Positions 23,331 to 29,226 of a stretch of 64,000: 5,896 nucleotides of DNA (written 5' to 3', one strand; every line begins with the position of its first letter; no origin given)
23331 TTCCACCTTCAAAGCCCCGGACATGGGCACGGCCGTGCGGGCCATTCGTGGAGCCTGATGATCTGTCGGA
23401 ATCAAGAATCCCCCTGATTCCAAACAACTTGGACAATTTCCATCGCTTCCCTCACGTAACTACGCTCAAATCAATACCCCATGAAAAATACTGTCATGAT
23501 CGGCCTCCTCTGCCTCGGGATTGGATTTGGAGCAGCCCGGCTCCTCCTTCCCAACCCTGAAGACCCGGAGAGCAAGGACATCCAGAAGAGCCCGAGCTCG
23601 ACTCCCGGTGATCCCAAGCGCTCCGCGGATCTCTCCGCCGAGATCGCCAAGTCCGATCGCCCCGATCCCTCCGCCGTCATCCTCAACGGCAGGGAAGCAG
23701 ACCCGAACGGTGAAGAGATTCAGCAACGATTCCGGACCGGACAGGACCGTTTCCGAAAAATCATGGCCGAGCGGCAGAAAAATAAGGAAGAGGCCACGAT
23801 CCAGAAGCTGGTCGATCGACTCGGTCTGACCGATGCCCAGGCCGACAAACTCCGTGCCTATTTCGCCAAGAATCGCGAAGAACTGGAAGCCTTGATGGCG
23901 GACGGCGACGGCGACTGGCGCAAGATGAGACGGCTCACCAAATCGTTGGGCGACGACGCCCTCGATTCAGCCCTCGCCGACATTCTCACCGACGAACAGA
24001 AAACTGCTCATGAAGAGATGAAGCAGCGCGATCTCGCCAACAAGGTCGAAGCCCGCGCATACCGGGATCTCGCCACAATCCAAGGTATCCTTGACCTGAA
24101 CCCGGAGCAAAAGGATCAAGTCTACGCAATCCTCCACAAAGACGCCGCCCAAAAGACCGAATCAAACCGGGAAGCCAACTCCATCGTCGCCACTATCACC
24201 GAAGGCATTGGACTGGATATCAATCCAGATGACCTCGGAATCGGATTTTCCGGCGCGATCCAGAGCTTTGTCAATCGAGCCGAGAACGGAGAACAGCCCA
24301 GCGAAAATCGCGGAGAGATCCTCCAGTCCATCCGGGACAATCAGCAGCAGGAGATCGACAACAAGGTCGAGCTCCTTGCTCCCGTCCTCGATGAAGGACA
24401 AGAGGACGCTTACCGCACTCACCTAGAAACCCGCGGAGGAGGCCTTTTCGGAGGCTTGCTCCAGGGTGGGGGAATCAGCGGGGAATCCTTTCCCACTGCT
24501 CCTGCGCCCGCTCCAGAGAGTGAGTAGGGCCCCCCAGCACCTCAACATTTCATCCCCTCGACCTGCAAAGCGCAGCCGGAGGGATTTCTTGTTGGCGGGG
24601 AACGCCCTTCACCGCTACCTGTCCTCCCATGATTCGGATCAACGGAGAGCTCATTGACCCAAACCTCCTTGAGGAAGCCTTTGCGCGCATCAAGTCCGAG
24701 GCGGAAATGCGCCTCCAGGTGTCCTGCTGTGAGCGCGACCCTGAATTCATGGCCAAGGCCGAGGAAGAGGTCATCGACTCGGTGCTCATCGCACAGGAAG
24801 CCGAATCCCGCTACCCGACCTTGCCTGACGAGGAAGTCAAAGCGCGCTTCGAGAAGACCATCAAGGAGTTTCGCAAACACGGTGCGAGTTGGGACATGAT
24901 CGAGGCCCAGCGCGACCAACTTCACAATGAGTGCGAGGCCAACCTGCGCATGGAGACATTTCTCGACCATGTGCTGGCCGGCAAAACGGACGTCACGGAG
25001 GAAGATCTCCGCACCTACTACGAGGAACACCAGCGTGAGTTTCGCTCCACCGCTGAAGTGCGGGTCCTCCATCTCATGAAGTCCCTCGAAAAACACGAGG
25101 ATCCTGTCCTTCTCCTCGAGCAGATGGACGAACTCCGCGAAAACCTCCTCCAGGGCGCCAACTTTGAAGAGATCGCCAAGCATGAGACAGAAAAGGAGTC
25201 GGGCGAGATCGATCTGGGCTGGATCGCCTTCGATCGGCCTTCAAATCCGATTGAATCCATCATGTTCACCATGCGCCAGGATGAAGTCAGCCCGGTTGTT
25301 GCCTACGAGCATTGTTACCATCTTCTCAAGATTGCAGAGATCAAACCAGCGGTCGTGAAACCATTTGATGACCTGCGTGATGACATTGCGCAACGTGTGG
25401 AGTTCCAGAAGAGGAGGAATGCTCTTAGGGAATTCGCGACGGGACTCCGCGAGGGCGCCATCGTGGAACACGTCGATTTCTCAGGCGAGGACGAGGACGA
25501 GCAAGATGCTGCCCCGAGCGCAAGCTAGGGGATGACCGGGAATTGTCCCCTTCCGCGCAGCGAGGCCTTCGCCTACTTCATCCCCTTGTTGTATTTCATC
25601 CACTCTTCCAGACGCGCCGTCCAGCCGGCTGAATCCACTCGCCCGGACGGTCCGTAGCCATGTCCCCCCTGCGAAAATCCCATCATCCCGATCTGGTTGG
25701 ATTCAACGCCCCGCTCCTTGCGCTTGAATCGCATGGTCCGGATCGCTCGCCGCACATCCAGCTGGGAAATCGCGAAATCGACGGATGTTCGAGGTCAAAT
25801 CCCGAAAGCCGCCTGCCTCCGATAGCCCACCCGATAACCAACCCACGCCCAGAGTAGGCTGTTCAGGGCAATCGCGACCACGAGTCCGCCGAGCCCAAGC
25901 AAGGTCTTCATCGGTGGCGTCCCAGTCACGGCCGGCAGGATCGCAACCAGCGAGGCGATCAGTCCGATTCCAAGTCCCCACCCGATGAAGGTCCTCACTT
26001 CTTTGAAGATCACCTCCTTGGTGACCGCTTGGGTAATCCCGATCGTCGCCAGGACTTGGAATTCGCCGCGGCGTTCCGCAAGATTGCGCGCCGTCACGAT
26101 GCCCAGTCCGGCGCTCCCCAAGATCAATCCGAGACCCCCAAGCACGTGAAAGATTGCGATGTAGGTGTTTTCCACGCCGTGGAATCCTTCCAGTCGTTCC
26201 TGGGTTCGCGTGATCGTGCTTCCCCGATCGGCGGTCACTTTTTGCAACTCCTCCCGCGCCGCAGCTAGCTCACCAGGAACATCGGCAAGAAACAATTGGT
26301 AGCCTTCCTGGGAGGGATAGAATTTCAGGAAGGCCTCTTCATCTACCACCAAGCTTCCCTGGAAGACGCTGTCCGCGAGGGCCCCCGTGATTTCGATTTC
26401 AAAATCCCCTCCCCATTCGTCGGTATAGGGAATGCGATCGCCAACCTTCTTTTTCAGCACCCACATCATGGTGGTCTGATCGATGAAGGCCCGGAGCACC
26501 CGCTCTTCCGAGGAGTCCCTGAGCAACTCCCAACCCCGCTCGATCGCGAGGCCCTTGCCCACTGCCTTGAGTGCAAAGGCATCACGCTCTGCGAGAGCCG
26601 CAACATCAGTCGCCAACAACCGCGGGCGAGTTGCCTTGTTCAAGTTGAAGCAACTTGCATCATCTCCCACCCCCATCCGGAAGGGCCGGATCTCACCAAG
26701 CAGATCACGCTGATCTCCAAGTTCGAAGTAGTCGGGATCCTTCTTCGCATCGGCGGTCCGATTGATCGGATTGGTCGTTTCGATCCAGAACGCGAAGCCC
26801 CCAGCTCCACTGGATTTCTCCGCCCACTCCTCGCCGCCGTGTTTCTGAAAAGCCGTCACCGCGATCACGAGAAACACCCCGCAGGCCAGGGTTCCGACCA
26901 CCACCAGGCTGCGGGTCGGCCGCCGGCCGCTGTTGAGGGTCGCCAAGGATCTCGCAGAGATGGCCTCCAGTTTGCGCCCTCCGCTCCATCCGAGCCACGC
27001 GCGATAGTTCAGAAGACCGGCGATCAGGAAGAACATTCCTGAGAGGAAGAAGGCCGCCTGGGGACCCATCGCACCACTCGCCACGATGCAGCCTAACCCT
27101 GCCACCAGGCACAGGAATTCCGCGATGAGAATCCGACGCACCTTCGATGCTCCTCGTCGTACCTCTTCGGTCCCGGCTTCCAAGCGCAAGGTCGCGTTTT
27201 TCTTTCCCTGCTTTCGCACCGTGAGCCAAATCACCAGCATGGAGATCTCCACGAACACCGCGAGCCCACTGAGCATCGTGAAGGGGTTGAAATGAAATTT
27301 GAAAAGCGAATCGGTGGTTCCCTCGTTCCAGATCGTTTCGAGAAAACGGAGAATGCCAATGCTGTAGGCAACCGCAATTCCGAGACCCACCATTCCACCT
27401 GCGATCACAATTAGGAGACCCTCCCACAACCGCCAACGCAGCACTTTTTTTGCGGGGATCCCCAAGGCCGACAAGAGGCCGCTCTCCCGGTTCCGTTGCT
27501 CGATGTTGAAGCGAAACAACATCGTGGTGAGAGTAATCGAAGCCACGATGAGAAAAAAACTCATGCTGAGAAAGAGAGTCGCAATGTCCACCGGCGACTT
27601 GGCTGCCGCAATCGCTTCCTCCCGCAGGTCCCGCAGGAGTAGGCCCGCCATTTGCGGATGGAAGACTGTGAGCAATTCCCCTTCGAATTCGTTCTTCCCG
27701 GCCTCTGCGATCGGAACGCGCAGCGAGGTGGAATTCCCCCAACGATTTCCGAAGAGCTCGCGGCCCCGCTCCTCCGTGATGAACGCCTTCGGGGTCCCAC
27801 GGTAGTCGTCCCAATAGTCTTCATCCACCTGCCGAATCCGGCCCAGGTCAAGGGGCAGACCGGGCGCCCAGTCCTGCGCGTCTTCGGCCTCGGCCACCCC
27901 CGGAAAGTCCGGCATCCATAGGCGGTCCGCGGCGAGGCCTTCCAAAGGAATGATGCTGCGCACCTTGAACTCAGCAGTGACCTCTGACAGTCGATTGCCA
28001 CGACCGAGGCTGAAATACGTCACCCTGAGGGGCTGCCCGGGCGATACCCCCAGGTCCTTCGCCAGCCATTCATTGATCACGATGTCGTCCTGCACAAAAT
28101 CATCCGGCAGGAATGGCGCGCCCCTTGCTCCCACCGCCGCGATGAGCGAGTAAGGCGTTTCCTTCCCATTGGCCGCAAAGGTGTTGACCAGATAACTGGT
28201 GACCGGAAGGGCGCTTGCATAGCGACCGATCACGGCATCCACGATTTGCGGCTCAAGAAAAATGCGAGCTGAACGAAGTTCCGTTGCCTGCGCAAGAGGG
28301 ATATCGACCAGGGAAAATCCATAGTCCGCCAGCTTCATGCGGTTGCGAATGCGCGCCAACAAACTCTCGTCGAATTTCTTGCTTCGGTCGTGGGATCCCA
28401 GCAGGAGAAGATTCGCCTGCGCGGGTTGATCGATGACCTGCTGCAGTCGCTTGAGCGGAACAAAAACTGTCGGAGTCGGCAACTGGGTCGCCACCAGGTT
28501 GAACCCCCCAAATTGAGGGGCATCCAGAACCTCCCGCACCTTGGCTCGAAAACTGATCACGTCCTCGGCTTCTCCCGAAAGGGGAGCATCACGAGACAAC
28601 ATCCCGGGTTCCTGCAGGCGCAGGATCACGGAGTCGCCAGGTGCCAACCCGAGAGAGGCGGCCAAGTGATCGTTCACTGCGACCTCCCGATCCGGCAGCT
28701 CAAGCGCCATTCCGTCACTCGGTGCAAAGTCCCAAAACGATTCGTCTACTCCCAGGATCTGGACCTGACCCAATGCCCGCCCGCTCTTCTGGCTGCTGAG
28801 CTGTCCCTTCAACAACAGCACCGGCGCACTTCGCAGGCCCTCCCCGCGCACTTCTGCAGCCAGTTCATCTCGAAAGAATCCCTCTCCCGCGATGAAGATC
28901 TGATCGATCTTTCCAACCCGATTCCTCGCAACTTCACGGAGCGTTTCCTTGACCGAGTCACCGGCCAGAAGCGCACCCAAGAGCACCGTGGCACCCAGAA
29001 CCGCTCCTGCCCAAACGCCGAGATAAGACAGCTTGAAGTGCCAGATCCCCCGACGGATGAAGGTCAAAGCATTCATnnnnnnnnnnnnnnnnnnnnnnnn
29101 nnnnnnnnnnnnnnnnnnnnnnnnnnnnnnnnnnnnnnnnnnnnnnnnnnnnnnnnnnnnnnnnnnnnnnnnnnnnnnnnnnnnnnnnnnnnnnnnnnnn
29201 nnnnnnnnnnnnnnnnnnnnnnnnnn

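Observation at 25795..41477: Thirteen-gene, tightly coupled biosynthesis-plus-export locus that fits no standard BGC class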

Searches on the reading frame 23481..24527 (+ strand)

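Call 73: search_protein_families(library=pfam, proteins=[window:23481-24527:+], max_evalue=0.0001)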
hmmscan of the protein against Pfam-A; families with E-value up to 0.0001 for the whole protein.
window:23481-24527:+ (348 aa): 1 family
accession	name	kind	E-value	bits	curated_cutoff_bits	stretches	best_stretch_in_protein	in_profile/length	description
PF07813.17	LTXXQ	-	6.1e-05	24.1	24.3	1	104-214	3-96/100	LTXXQ motif family protein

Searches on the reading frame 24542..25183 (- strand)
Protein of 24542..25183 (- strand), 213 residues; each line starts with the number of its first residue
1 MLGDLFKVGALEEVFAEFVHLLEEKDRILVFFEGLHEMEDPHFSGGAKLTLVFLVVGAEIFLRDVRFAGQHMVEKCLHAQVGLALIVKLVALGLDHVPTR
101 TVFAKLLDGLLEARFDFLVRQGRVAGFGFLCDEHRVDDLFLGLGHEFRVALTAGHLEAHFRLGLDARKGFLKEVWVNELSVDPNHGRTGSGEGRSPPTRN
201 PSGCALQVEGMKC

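Call 4: search_protein_families(library=pfam, proteins=[window:24542-25183:-], max_evalue=0.01)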
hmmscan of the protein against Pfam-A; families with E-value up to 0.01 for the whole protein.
window:24542-25183:- (213 aa): 1 family
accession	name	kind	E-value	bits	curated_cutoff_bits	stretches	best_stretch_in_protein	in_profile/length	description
PF21862.1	CiaD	-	0.00099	19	27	1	19-54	6-41/54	CiaD-like protein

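Call 6: search_protein_families(library=ncbifam, proteins=[window:24542-25183:-], max_evalue=0.01)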
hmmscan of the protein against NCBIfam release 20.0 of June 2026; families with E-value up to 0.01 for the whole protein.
window:24542-25183:- (213 aa): 1 family
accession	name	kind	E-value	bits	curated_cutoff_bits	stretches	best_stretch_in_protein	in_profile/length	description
NF047892.1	effectorCiaD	equivalog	0.0023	18.3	150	1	16-54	100-138/151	effector protein CiaD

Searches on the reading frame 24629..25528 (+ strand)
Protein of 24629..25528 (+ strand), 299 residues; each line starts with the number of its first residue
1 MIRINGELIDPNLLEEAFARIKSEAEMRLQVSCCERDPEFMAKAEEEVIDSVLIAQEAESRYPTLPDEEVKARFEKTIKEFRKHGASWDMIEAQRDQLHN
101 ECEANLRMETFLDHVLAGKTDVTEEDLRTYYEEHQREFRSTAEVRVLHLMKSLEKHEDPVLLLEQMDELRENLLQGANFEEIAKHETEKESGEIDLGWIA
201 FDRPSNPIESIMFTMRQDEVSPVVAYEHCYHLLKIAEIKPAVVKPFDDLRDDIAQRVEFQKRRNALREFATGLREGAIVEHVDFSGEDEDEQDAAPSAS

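Call 73: search_protein_families(library=pfam, proteins=[window:24629-25528:+], max_evalue=0.0001)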
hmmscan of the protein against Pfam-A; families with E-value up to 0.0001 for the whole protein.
window:24629-25528:+ (299 aa): 3 families
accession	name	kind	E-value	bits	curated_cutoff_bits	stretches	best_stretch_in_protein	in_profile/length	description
PF13145.12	Rotamase_2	-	6.2e-18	66.2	27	1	122-251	1-121/121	PPIC-type PPIASE domain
PF00639.27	Rotamase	-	2e-08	35.5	21.7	1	156-236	12-96/97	PPIC-type PPIASE domain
PF13616.12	Rotamase_3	-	3.6e-07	31.2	22.5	1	140-238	12-115/116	PPIC-type PPIASE domain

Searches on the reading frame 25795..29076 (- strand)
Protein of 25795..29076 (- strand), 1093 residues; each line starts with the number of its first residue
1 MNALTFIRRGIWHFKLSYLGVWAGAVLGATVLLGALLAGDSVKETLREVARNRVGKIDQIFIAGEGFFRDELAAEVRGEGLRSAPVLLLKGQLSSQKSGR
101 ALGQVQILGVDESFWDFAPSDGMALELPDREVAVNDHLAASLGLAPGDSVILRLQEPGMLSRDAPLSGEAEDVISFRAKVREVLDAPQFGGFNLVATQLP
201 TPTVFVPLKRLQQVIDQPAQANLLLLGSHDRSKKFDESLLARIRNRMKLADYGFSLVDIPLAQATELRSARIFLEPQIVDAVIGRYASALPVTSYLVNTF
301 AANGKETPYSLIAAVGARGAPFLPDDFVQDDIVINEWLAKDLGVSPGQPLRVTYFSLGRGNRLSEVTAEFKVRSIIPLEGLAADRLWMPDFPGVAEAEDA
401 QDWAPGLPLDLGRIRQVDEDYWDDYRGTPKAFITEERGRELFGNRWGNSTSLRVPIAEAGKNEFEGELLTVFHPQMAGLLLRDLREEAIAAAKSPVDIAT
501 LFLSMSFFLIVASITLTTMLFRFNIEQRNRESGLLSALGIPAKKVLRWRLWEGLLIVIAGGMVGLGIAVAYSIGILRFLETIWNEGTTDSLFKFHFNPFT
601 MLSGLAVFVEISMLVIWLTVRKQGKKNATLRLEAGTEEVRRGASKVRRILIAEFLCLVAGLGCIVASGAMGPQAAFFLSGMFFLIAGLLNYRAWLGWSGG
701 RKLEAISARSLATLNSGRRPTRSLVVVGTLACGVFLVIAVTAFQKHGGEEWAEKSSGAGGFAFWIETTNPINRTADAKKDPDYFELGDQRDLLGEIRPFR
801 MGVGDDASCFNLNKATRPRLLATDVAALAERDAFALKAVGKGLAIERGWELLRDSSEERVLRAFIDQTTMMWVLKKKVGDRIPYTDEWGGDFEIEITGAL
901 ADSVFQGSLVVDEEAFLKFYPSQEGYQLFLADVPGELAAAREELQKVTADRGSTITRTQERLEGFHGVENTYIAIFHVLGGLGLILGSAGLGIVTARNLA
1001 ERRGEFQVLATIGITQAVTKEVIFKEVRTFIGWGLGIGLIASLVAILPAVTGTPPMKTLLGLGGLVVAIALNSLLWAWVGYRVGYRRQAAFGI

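Call 4: search_protein_families(library=pfam, proteins=[window:25795-29076:-], max_evalue=0.01)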
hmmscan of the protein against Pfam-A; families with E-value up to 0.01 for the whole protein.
window:25795-29076:- (1093 aa): 2 families
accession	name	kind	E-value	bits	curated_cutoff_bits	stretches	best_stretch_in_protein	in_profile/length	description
PF02687.27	FtsX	-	5.7e-12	46.2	25.5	1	504-627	2-119/120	FtsX-like permease C-terminal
PF02507.20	PSI_PsaF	-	0.0078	16.5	27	0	651-711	77-132/172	Photosystem I reaction centre subunit III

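Call 6: search_protein_families(library=ncbifam, proteins=[window:25795-29076:-], max_evalue=0.01)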
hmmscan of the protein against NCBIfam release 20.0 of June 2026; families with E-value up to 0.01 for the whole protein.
window:25795-29076:- (1093 aa): 2 families
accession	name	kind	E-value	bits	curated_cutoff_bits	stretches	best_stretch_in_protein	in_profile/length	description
TIGR03434.1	ADOP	subfamily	1.9e-12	46.1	622.3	2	478-653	253-422/803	ADOP family duplicated permease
NF007826.0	PRK10535.1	equivalog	0.0013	17.1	966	1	500-625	522-638/648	macrolide ABC transporter ATP-binding protein/permease MacB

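Call 84: search_protein_families(library=padloc, proteins=[window:25795-29076:-], max_evalue=0.001)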
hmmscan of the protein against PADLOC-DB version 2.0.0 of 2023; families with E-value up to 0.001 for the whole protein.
window:25795-29076:- (1093 aa): 0 families
